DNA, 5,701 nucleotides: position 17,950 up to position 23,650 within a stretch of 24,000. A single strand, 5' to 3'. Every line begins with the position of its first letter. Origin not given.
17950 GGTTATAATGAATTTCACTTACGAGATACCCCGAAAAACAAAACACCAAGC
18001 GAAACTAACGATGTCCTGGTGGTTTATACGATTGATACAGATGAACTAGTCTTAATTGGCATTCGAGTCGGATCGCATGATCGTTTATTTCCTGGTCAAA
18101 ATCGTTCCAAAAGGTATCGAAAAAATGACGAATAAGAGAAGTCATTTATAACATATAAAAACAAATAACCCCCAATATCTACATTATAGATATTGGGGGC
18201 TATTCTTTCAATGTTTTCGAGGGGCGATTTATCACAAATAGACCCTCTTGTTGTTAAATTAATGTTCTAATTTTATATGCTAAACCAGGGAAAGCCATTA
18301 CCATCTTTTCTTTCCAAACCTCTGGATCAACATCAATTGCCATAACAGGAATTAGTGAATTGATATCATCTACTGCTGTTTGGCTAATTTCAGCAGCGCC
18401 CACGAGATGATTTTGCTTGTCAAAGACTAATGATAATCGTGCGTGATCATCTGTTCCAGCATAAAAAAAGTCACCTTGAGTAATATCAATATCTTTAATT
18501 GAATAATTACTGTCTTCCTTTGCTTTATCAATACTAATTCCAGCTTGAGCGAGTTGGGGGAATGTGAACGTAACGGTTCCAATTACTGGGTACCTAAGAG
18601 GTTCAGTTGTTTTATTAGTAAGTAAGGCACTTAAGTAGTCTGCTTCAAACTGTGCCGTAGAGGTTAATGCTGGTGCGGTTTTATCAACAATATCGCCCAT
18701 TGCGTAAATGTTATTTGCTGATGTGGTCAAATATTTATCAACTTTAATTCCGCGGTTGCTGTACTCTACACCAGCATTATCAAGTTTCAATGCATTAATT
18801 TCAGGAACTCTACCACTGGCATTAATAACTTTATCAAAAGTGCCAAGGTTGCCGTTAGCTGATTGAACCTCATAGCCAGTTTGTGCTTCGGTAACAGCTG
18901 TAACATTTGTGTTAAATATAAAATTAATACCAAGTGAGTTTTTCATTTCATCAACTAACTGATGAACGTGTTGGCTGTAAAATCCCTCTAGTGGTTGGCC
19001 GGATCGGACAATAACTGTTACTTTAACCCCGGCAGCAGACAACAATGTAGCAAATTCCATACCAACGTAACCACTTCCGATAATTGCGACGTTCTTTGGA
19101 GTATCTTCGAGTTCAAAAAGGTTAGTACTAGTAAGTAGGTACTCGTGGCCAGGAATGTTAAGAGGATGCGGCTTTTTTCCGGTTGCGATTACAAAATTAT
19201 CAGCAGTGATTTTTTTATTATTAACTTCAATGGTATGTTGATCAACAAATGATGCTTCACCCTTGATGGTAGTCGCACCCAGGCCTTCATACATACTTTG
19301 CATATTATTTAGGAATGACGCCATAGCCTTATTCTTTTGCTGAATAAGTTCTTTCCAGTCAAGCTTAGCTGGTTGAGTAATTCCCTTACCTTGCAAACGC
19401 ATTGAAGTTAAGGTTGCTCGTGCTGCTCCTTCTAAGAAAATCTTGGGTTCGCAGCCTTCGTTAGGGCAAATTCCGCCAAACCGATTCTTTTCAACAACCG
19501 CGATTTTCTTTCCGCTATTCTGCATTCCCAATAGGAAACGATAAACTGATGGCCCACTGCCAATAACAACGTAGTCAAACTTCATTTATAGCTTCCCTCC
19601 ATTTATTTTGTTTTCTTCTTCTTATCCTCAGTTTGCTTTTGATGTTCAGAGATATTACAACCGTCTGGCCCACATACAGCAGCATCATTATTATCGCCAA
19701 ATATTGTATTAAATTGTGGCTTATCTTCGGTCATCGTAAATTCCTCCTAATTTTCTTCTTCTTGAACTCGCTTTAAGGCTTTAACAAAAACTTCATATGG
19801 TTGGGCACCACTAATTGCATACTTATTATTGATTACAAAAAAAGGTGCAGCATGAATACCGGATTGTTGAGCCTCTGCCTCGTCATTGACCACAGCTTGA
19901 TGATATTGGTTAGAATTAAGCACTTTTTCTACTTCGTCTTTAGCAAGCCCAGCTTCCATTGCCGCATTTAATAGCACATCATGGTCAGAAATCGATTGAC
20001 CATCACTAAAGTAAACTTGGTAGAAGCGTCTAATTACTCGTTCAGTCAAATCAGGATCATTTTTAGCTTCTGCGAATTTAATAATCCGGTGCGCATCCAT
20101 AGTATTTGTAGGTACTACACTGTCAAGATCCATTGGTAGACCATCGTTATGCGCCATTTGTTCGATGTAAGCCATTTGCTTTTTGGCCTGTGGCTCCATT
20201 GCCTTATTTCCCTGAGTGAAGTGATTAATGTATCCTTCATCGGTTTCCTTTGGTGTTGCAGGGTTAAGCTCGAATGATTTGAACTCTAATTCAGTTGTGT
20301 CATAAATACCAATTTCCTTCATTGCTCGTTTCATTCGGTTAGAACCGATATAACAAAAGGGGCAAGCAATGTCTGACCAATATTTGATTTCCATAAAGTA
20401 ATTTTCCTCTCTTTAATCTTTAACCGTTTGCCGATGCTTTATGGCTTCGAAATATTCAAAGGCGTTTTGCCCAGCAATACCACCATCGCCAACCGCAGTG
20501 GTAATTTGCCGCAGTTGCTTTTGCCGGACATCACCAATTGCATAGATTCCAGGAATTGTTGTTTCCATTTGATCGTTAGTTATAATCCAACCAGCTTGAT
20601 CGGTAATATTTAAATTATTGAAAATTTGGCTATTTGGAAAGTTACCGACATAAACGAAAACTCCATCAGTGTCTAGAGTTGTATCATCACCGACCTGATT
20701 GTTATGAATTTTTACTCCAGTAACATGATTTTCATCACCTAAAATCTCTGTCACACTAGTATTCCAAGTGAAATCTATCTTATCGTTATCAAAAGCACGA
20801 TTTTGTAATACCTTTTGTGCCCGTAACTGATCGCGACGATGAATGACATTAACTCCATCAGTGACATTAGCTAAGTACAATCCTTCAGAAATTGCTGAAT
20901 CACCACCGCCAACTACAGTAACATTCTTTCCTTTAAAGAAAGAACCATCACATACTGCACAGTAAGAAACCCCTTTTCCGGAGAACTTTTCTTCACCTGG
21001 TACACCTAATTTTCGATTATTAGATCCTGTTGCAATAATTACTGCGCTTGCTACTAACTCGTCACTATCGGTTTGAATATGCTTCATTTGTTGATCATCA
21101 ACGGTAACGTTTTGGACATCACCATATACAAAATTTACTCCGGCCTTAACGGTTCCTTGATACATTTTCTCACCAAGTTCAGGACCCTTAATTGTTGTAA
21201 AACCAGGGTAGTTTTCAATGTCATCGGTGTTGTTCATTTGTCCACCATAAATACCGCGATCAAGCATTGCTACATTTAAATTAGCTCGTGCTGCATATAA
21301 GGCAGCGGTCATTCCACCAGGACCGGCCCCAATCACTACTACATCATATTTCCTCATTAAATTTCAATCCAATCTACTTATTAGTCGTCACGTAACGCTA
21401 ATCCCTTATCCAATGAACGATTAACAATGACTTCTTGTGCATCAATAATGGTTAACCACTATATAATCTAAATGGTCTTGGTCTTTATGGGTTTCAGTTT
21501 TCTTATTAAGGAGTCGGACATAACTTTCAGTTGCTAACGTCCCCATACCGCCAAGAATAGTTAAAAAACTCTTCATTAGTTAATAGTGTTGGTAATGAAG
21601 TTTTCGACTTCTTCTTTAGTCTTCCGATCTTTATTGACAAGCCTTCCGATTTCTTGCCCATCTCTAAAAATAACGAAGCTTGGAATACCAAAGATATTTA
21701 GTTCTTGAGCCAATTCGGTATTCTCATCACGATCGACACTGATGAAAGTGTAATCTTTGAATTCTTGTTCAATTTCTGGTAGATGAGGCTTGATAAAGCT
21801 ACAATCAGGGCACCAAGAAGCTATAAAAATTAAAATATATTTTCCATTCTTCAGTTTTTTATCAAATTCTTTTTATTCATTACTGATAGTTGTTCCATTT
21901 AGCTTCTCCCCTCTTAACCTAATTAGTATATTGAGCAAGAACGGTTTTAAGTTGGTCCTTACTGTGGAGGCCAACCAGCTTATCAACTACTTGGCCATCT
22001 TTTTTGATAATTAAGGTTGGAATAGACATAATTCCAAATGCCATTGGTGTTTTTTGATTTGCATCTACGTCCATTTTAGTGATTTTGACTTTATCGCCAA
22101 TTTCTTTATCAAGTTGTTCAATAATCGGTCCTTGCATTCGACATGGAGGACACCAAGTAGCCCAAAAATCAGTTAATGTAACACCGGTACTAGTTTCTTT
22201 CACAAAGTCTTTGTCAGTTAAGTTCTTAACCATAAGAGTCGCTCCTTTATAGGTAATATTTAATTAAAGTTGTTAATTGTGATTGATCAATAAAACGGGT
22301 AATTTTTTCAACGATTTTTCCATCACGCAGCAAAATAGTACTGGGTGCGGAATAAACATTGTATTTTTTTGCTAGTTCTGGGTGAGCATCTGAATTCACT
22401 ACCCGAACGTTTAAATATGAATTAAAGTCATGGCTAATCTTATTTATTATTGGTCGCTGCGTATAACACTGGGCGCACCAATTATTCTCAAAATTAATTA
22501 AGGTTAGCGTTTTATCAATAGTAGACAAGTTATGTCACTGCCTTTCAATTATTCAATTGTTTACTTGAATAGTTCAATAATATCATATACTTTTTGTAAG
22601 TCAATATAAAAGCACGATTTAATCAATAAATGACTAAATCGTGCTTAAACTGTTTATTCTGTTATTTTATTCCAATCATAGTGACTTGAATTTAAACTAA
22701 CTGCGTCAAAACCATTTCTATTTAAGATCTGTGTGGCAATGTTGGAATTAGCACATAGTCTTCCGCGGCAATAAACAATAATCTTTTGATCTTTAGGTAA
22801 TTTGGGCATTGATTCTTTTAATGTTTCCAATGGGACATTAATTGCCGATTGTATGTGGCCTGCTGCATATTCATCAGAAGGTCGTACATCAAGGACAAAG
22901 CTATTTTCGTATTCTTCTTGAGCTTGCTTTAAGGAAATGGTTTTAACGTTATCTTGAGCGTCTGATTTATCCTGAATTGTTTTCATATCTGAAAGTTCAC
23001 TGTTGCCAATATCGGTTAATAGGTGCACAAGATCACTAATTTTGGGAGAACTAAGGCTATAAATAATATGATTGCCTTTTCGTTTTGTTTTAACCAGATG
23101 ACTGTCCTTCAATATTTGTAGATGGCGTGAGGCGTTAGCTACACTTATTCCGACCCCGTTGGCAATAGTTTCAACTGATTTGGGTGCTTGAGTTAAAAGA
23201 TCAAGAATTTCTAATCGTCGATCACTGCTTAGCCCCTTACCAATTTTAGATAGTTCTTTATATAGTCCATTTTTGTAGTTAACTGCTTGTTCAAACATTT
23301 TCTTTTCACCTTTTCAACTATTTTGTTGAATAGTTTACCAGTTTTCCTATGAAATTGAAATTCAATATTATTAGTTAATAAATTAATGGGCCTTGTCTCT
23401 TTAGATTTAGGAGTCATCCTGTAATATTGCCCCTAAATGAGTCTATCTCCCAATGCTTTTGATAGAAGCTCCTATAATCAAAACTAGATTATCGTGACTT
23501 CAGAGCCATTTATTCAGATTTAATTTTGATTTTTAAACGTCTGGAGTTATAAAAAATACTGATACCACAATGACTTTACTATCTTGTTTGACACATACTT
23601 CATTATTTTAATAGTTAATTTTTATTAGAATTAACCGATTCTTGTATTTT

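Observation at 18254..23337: Self-contained minus-strand thiol-redox island headed by an ArsR-rhodanese fusion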

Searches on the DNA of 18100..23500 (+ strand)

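Call 4: search_dna_similar(query=window:18100-23500:+, collection=plasmids, mode=near, max_rows=40)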
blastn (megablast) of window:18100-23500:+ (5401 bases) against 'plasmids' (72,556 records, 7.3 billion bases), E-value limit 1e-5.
Records with a match: 347; places in all: 423; records where one place covers at least 80% of the query: 66.
Best place of each record, by identity: >=99% 43; 95-99% 61; 90-95% 91; 80-90% 151; 60-80% 1.
By first word of the organism name: Lactiplantibacillus 186; Pediococcus 26; Leuconostoc 24; Latilactobacillus 24; Levilactobacillus 20; Lactobacillus 15; Loigolactobacillus 13; Weissella 10; Secundilactobacillus 8; Companilactobacillus 7; and 5 more.
By predicted mobility (MOB-suite, as given by PLSDB): non-mobilizable 207; mobilizable 126; conjugative 14.
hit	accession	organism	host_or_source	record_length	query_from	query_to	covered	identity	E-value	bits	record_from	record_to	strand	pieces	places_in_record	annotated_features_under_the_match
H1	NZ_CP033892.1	Lactiplantibacillus plantarum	single cell,kimchi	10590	64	5401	99%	99.8%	0e+0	9792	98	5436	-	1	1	NAD(P)/FAD-dependent oxidoreductase | trxB: thioredoxin-disulfide reductase | DsbA family oxidoreductase | metalloregulator ArsR/SmtB family transcription factor | thioredoxin family protein (x2) | and 2 other names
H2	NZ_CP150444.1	Lactiplantibacillus plantarum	-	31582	1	5339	99%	99.2%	0e+0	9612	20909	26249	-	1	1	NAD(P)/FAD-dependent oxidoreductase | trxB: thioredoxin-disulfide reductase | DsbA family oxidoreductase | metalloregulator ArsR/SmtB family transcription factor | thioredoxin family protein (x2) | and 3 other names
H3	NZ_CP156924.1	Levilactobacillus brevis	feces,Tenebrio Molitor feces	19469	1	5336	99%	99.2%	0e+0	9618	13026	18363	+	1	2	NAD(P)/FAD-dependent oxidoreductase | trxB: thioredoxin-disulfide reductase | DsbA family oxidoreductase | metalloregulator ArsR/SmtB family transcription factor | thioredoxin family protein (x2) | and 3 other names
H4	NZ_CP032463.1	Lactiplantibacillus plantarum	Single strain,kimchi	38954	1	5336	99%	99.2%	0e+0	9612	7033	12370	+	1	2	NAD(P)/FAD-dependent oxidoreductase | trxB: thioredoxin-disulfide reductase | DsbA family oxidoreductase | metalloregulator ArsR/SmtB family transcription factor | thioredoxin family protein (x2) | and 3 other names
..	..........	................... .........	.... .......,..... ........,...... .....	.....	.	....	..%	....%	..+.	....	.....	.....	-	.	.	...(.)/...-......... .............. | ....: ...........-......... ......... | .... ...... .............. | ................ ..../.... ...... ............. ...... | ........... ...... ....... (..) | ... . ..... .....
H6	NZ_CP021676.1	Levilactobacillus brevis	cell culture,food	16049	1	5339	99%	99.1%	0e+0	9590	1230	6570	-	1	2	NAD(P)/FAD-dependent oxidoreductase | trxB: thioredoxin-disulfide reductase | DsbA family oxidoreductase | metalloregulator ArsR/SmtB family transcription factor | thioredoxin family protein (x2) | and 3 other names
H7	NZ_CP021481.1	Levilactobacillus brevis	cell culture,food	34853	1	5339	99%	99.1%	0e+0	9590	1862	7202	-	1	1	NAD(P)/FAD-dependent oxidoreductase | trxB: thioredoxin-disulfide reductase | DsbA family oxidoreductase | metalloregulator ArsR/SmtB family transcription factor | thioredoxin family protein (x2) | and 3 other names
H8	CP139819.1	Lactiplantibacillus plantarum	Homo sapiens,whole organism,milk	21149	1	5336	99%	99.1%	0e+0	9594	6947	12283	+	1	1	NAD(P)/FAD-dependent oxidoreductase | trxB: thioredoxin-disulfide reductase | DsbA family oxidoreductase | metalloregulator ArsR/SmtB family transcription factor | thioredoxin family protein (x2) | and 3 other names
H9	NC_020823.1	Levilactobacillus brevis KB290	-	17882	1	5336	99%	99.1%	0e+0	9590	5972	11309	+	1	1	NAD(P)/FAD-dependent oxidoreductase | DsbA family oxidoreductase | metalloregulator ArsR/SmtB family transcription factor | thioredoxin family protein (x2) | trxA: thioredoxin | and 2 other names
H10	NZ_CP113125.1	Levilactobacillus brevis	Single cell,fermented food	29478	1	5336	99%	99.1%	0e+0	9585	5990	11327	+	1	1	NAD(P)/FAD-dependent oxidoreductase | trxB: thioredoxin-disulfide reductase | DsbA family oxidoreductase | metalloregulator ArsR/SmtB family transcription factor | thioredoxin family protein (x2) | and 3 other names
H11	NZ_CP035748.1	Leuconostoc mesenteroides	cell culture,food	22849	1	5335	99%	98.9%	0e+0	9743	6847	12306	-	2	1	NAD(P)/FAD-dependent oxidoreductase | DsbA family oxidoreductase | metalloregulator ArsR/SmtB family transcription factor | hypothetical protein (x2) | thioredoxin family protein (x2) | and 1 other names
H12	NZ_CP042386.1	Leuconostoc pseudomesenteroides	cell culture,kimchi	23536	1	5339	99%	98.8%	0e+0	9492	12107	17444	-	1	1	NAD(P)/FAD-dependent oxidoreductase | trxB: thioredoxin-disulfide reductase | DsbA family oxidoreductase | metalloregulator ArsR/SmtB family transcription factor | thioredoxin family protein (x2) | and 2 other names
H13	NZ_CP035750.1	Leuconostoc mesenteroides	cell culture,food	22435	1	5335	99%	98.8%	0e+0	9500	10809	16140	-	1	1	NAD(P)/FAD-dependent oxidoreductase | trxB: thioredoxin-disulfide reductase | DsbA family oxidoreductase | thioredoxin family protein (x2) | trxA: thioredoxin | and 1 other names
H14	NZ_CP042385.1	Leuconostoc pseudomesenteroides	cell culture,kimchi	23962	1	5336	99%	98.8%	0e+0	9492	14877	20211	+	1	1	NAD(P)/FAD-dependent oxidoreductase | trxB: thioredoxin-disulfide reductase | DsbA family oxidoreductase | metalloregulator ArsR/SmtB family transcription factor | thioredoxin family protein (x2) | and 2 other names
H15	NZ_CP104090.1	Lactiplantibacillus plantarum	Homo sapiens,cell culture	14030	26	5337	98%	99.2%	0e+0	9563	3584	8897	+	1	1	NAD(P)/FAD-dependent oxidoreductase | trxB: thioredoxin-disulfide reductase | DsbA family oxidoreductase | metalloregulator ArsR/SmtB family transcription factor | thioredoxin family protein (x2) | and 3 other names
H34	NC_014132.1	Leuconostoc kimchii IMSNU 11154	-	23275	47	5336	98%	98.6%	0e+0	9365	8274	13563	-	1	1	NAD(P)/FAD-dependent oxidoreductase | trxB: thioredoxin-disulfide reductase | DsbA family oxidoreductase | metalloregulator ArsR/SmtB family transcription factor | thioredoxin family protein (x2) | and 2 other names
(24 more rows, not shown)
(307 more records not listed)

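Call 5: get_annotated_region(hit=H2, flank=6000)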
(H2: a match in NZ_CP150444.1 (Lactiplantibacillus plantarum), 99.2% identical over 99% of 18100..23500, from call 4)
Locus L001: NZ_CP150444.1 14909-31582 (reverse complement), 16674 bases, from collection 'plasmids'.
description: Lactiplantibacillus plantarum strain GBCC_F0227 plasmid pGBCCF0227B, complete sequence
organism: Lactiplantibacillus plantarum (NCBI taxid 1590)
taxonomy: Bacteria; Bacillota; Bacilli; Lactobacillales; Lactobacillaceae; Lactiplantibacillus; Lactiplantibacillus plantarum
host: -; source: -; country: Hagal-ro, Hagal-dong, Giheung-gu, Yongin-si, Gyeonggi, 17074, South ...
typing (MOB-suite, as given by PLSDB): mobilizable; replicon rep_cluster_707; relaxase MOBQ
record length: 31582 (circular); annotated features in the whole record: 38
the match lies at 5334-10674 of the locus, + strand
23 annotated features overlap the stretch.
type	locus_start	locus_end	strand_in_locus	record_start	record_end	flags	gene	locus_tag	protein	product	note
CDS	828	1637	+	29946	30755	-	-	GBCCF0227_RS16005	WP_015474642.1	AAA family ATPase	-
CDS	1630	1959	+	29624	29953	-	-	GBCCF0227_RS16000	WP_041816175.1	DUF5388 domain-containing protein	-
CDS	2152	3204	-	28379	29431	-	-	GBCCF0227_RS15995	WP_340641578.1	IS30 family transposase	-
CDS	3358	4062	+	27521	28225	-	-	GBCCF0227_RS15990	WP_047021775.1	class I SAM-dependent methyltransferase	-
CDS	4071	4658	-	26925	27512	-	-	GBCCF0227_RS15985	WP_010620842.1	site-specific integrase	-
CDS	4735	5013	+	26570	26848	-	-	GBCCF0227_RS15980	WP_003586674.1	type II toxin-antitoxin system prevent-host-death family antitoxin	GO:0008219 - cell death [Evidence IEA]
CDS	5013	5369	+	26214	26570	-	-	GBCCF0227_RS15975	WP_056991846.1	type II toxin-antitoxin system YafQ family toxin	-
CDS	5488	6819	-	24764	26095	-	-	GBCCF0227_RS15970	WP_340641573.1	NAD(P)/FAD-dependent oxidoreductase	-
CDS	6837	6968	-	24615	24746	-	-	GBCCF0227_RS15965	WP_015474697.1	hypothetical protein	-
CDS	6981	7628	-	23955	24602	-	-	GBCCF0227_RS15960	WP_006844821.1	DsbA family oxidoreductase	-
CDS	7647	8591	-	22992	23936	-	trxB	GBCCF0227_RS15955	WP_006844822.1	thioredoxin-disulfide reductase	-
CDS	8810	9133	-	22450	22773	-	-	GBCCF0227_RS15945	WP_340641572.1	thioredoxin family protein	-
CDS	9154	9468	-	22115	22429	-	trxA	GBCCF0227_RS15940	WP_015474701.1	thioredoxin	-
CDS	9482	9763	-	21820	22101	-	-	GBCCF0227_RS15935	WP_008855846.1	thioredoxin family protein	-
CDS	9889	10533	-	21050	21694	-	-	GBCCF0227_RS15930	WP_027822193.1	metalloregulator ArsR/SmtB family transcription factor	GO:0006355 - regulation of DNA-templated transcription [Evidence IEA]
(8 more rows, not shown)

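Call 6: get_annotated_region(hit=H34, flank=5000)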
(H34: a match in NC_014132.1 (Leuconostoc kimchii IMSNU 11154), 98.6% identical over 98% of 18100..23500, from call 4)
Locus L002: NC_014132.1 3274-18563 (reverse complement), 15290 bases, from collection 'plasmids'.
description: Leuconostoc kimchii IMSNU 11154 plasmid LkipL4704, complete sequence
organism: Leuconostoc kimchii IMSNU 11154 (NCBI taxid 762051)
taxonomy: Bacteria; Bacillota; Bacilli; Lactobacillales; Lactobacillaceae; Leuconostoc; Leuconostoc kimchii; Leuconostoc kimchii IMSNU 11154
host: -; source: -; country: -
typing (MOB-suite, as given by PLSDB): mobilizable; replicon rep_cluster_589; relaxase MOBV
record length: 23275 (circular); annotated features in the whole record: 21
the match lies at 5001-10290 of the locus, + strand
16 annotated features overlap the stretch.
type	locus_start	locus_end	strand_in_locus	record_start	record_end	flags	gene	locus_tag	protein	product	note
CDS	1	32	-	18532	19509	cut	-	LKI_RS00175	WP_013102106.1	LacI family DNA-binding transcriptional regulator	-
CDS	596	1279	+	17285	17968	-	-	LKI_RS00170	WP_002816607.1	IS6 family transposase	-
CDS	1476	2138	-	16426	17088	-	-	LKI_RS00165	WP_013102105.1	CadD family cadmium resistance transporter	-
CDS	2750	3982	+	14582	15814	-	-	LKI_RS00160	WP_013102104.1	polysaccharide deacetylase family protein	GO:0005975 - carbohydrate metabolic process [Evidence IEA]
CDS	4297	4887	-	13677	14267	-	-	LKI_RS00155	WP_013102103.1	site-specific integrase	-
CDS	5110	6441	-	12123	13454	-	-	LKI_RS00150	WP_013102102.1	NAD(P)/FAD-dependent oxidoreductase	-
CDS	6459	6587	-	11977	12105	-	-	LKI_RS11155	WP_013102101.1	hypothetical protein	-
CDS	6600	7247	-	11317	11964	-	-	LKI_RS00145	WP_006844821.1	DsbA family oxidoreductase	-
CDS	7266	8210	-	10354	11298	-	trxB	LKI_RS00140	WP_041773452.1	thioredoxin-disulfide reductase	-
CDS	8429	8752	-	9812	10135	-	-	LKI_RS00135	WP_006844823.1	thioredoxin family protein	-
CDS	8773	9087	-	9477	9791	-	trxA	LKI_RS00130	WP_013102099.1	thioredoxin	-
CDS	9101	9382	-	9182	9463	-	-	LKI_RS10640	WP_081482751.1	thioredoxin family protein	-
CDS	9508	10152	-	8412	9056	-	-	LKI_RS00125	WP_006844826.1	metalloregulator ArsR/SmtB family transcription factor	GO:0006355 - regulation of DNA-templated transcription [Evidence IEA]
CDS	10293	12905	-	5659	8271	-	-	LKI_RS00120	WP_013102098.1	DEAD/DEAH box helicase family protein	-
CDS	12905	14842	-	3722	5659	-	-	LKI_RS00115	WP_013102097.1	DNA methyltransferase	GO:0006306 - DNA methylation [Evidence IEA]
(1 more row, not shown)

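Call 61: get_annotated_region(hit=H1, flank=3000)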
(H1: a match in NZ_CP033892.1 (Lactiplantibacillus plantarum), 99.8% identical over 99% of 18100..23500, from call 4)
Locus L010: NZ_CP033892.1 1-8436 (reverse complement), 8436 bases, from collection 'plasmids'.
description: Lactiplantibacillus plantarum strain LMT1-48 plasmid p_4, complete sequence
organism: Lactiplantibacillus plantarum (NCBI taxid 1590)
taxonomy: Bacteria; Bacillota; Bacilli; Lactobacillales; Lactobacillaceae; Lactiplantibacillus; Lactiplantibacillus plantarum
host: -; source: single cell,kimchi; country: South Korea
typing (MOB-suite, as given by PLSDB): non-mobilizable; replicon rep_cluster_1244
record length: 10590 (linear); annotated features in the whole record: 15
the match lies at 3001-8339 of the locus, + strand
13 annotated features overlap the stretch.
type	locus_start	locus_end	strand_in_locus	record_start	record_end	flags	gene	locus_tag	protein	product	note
CDS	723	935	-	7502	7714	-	-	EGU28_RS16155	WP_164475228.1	hypothetical protein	-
CDS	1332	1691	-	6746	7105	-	-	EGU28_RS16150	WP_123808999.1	hypothetical protein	-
CDS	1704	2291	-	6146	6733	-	-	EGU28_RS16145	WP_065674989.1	site-specific integrase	-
CDS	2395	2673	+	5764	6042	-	-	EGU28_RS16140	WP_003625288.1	type II toxin-antitoxin system RelB/DinJ family antitoxin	-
CDS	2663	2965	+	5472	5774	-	-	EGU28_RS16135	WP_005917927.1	type II toxin-antitoxin system YafQ family toxin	-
CDS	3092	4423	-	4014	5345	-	-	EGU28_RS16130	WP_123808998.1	NAD(P)/FAD-dependent oxidoreductase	-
CDS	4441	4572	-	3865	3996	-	-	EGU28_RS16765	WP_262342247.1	hypothetical protein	-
CDS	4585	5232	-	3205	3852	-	-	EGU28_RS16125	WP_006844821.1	DsbA family oxidoreductase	-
CDS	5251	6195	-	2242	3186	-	trxB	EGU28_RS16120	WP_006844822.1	thioredoxin-disulfide reductase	-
CDS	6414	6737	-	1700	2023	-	-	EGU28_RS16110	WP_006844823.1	thioredoxin family protein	-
CDS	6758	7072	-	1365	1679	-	trxA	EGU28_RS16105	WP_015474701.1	thioredoxin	-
CDS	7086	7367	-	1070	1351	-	-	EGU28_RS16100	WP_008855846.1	thioredoxin family protein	-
CDS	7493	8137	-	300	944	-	-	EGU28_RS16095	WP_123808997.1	metalloregulator ArsR/SmtB family transcription factor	GO:0006355 - regulation of DNA-templated transcription [Evidence IEA]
